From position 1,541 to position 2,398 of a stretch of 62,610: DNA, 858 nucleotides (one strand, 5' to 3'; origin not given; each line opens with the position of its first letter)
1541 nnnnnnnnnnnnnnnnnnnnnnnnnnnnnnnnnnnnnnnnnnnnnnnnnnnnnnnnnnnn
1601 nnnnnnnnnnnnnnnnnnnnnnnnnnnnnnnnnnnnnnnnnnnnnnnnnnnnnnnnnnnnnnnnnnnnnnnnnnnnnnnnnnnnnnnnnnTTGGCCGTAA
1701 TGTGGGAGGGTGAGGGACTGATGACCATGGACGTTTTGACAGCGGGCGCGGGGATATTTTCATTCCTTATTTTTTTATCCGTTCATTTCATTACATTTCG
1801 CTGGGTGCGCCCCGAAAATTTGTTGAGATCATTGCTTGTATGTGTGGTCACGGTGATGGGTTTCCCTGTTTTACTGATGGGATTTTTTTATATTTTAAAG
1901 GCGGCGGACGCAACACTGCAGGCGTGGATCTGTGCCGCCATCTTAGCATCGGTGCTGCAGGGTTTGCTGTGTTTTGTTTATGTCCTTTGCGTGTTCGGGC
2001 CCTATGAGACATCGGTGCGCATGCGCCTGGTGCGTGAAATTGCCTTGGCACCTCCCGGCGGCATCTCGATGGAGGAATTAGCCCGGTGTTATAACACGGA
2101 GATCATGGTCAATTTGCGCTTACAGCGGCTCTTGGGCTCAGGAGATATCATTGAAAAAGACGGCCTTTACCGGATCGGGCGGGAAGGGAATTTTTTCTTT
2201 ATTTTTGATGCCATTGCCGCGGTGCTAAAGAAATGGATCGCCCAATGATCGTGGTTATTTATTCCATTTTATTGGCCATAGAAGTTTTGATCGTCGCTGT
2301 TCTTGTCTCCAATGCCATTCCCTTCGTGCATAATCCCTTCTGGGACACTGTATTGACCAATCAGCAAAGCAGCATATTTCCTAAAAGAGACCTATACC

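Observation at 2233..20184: Seven-member tandem array of diverged giant membrane-protein paralogues, split by a YfhO-like gene, in one translationally coupled operon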

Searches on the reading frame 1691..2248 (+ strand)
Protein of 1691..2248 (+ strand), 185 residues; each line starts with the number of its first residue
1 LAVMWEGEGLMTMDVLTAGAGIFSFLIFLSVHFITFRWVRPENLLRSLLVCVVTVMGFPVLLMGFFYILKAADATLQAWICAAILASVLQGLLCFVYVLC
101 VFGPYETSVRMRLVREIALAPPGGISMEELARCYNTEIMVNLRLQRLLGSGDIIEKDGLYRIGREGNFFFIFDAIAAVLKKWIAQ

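Call 10: search_protein_families(library=pfam, proteins=[window:1691-2248:+], max_evalue=0.001)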
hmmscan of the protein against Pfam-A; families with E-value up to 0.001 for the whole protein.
window:1691-2248:+ (185 aa): 0 families

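Call 48: search_protein_families(library=ncbifam, proteins=[window:1691-2248:+], max_evalue=0.001)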
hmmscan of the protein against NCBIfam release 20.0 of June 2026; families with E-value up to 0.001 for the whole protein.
window:1691-2248:+ (185 aa): 0 families

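Call 49: find_homologous_proteins(query=window:1691-2245:+, max_evalue=0.001)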
Query window:1691-2245:+ (185 aa): 112 proteins with E <= 0.001 among 274 candidates.
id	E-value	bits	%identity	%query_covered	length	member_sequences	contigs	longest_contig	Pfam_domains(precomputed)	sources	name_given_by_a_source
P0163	2.3e-114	398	100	98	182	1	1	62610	-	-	-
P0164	9.6e-79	282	74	95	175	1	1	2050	-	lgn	-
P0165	1.2e-78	281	75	94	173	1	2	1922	-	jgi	jgi:hypothetical protein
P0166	1.9e-78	281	69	98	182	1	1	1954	-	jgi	jgi:hypothetical protein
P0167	2.6e-77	277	73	94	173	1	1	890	-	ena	-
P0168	3.0e-77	277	71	95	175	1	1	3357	-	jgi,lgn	jgi:hypothetical protein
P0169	2.3e-76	274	69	96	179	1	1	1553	-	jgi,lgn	jgi:hypothetical protein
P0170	5.1e-76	273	67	95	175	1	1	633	-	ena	-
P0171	1.0e-74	268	69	95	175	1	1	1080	-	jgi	jgi:hypothetical protein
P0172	1.5e-74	268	71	95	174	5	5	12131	-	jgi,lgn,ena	-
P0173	3.2e-74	267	70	95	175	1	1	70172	-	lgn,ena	-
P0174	4.3e-74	266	70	95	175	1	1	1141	-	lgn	-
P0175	3.0e-73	264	68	95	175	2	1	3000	-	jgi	-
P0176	4.8e-73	263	67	95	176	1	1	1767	-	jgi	jgi:hypothetical protein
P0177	1.4e-72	261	71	94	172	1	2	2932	-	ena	-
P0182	6.8e-71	256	68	95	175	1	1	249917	-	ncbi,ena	-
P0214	1.0e-64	236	62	95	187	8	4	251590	-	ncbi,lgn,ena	-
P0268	2.7e-38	150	44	95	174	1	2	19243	-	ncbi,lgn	-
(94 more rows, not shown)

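Call 53: predict_structure(alignment_id=A4)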
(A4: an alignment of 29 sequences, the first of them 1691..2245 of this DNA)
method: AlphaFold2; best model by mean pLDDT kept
length: 185 residues; sequences in the alignment: 29
mean_pLDDT: 84.0   pTM: 0.68
mean pLDDT of the five models: 84.0, 82.0, 81.9, 80.8, 79.3
residues with pLDDT >= 90: 76; 70-90: 85; 50-70: 20; < 50: 4
segments of 3 or more residues with pLDDT < 50: none
pLDDT, mean of each block of 10 residues (from residue 1): 55 94 97 91 87 95 97 95 98 93 77 77 83 71 75 84 72 75 74
secondary structure, 60 per line:
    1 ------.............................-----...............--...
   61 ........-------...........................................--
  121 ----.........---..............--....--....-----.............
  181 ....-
elements in order: H7-35 H41-55 H58-68 H76-118 H127-133 H137-150 E153-156 E159-162 H168-184

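Call 55: fold_search(model_id=the predicted structure, library=pdb)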
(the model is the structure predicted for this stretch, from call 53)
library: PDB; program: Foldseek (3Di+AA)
matches with E <= 10: 534; with E <= 0.001: 0
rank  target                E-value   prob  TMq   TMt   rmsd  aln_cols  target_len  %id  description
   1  4qvg_C                1.2e-01  0.99  0.32  0.18   5.9        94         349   20  Crystal structure of S-adenosylmethionine-dependent methyltransferase SibL in its apo form (released 2015-05-27)
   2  2fa5_A                2.3e-01  0.99  0.33  0.43   6.0        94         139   19  The crystal structure of an unliganded multiple antibiotic-resistance repressor (MarR) from Xanthomonas campestris (released 2006-11-14)
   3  4ham                  2.6e-01  0.93  0.26  0.34   6.7        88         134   19  Crystal Structure of Transcriptional Antiterminator from Listeria monocytogenes EGD-e (released 2012-10-17)
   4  7oyk_DDD              2.8e-01  0.99  0.36  0.65   6.1        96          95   17  DNA-binding domain of CggR in complex with the DNA operator (released 2021-11-10)
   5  6j05_B                2.8e-01  0.99  0.28  0.54   4.5        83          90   19  Structures of two ArsR As(III)-responsive repressors: implications for the mechanism of derepression (released 2019-07-03)
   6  6sbs_A                3.2e-01  0.95  0.26  0.46   6.9        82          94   18  YtrA from Sulfolobus acidocaldarius, a GntR-family transcription factor (released 2019-07-31)
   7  3f8m_A                3.6e-01  0.98  0.26  0.22   3.3        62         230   21  Crystal Structure of PhnF from Mycobacterium smegmatis (released 2009-11-17)
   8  4qvg_A                3.6e-01  0.96  0.31  0.18   5.9        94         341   20  Crystal structure of S-adenosylmethionine-dependent methyltransferase SibL in its apo form (released 2015-05-27)
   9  7oyk_AAA              3.8e-01  0.99  0.35  0.62   4.9        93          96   15  DNA-binding domain of CggR in complex with the DNA operator (released 2021-11-10)
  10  3mcz_B                3.8e-01  0.91  0.28  0.17   3.8        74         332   15  The Structure of an O-methyltransferase family protein from Burkholderia thailandensis. (released 2010-05-26)
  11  2fmy_A                3.8e-01  0.77  0.27  0.24   8.1       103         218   14  CO-dependent transcription factor CooA from Carboxydothermus hydrogenoformans (Imidazole-bound form) (released 2007-01-16)
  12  2fa5_B                4.0e-01  0.91  0.34  0.43  12.6       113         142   17  The crystal structure of an unliganded multiple antibiotic-resistance repressor (MarR) from Xanthomonas campestris (released 2006-11-14)
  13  8xtg_A                4.0e-01  0.75  0.28  0.15  13.7       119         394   13  Crystal structure of methyltransferase MpaG' in complex with SAH and DMMPA (released 2024-08-28)
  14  5jr3_C                4.4e-01  0.82  0.26  0.15   5.1        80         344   22  Crystal structure of carminomycin-4-O-methyltransferase DnrK in complex with SAH and 4-methylumbelliferone (released 2016-06-01)
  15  2du9                  4.7e-01  0.92  0.28  0.40   5.6        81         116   17  crystal structure of the transcriptional factor from C.glutamicum (released 2007-07-24)
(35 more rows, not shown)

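Call 60: search_protein_families(library=pfam, proteins=[window:1691-2248:+], max_evalue=10)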
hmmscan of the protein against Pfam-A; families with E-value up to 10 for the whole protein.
window:1691-2248:+ (185 aa): 1 family
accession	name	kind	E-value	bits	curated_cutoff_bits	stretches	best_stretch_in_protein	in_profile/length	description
PF12420.13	DUF3671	-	9.2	6.1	34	0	22-70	167-210/223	Fam-L, Fam-M like protein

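Call 69: find_encoding_contigs(protein=P0182, flank=10000, max_places=1)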
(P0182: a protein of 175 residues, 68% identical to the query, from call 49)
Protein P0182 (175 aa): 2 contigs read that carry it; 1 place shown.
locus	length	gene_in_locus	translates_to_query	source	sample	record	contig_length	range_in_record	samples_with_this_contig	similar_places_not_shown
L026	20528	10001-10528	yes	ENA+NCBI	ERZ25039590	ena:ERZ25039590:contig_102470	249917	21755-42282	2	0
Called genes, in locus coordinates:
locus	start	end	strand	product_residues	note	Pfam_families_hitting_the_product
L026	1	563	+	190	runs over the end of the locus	-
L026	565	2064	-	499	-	-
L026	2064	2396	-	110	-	-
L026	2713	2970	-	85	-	-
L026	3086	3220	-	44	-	-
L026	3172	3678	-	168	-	-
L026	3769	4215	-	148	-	-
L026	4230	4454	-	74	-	-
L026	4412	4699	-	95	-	-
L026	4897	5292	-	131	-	-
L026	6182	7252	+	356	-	-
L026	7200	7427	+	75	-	PF09586:YfhO (weak)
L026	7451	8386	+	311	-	PF00535:Glycos_transf_2, PF10111:Glyco_tranf_2_2 (weak), PF13641:Glyco_tranf_2_3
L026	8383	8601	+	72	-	-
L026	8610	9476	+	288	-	PF05050:Methyltransf_21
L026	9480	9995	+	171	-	-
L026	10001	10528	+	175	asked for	-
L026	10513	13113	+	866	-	PF09586:YfhO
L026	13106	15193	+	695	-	-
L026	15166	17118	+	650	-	-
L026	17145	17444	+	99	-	-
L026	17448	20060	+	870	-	PF09586:YfhO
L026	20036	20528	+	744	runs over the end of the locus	-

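Call 70: find_encoding_contigs(protein=P0214, flank=10000, max_places=1)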
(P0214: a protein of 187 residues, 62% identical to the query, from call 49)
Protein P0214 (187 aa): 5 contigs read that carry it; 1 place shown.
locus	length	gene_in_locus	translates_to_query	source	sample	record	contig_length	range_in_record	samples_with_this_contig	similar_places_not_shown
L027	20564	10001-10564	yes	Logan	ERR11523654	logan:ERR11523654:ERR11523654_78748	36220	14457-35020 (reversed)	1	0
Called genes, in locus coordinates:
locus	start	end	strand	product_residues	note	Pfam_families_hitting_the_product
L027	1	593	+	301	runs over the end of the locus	PF01180:DHO_dh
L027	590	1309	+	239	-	PF00215:OMPdecase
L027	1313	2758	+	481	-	PF00324:AA_permease, PF13520:AA_permease_2, PF13906:AA_permease_C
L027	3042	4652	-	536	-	-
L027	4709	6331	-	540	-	-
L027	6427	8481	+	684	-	PF09586:YfhO (weak)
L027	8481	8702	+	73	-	-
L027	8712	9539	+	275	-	PF00106:adh_short, PF13561:adh_short_C2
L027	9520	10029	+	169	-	-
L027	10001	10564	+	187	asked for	-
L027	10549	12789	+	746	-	-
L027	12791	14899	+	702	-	-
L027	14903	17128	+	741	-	-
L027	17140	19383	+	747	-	-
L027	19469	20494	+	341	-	PF01073:3Beta_HSD, PF01370:Epimerase, PF04321:RmlD_sub_bind, PF16363:GDP_Man_Dehyd, PF07993:NAD_binding_4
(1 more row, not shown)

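Call 71: find_encoding_contigs(protein=P0268, flank=10000, max_places=1)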
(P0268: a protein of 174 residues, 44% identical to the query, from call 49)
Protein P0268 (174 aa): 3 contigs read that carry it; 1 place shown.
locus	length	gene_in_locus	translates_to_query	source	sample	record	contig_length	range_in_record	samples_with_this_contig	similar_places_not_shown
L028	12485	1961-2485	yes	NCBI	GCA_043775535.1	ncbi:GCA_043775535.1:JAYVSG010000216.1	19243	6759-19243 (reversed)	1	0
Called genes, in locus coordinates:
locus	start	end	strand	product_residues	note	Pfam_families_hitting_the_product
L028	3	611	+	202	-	?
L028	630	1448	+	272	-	PF00106:adh_short, PF13561:adh_short_C2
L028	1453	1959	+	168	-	-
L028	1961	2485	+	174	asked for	-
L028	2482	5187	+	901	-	-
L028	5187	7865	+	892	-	-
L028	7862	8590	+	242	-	PF00535:Glycos_transf_2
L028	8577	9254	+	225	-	PF13489:Methyltransf_23, PF05175:MTS, PF08241:Methyltransf_11, PF08242:Methyltransf_12, PF13649:Methyltransf_25, PF13847:Methyltransf_31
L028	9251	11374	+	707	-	-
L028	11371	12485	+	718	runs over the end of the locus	-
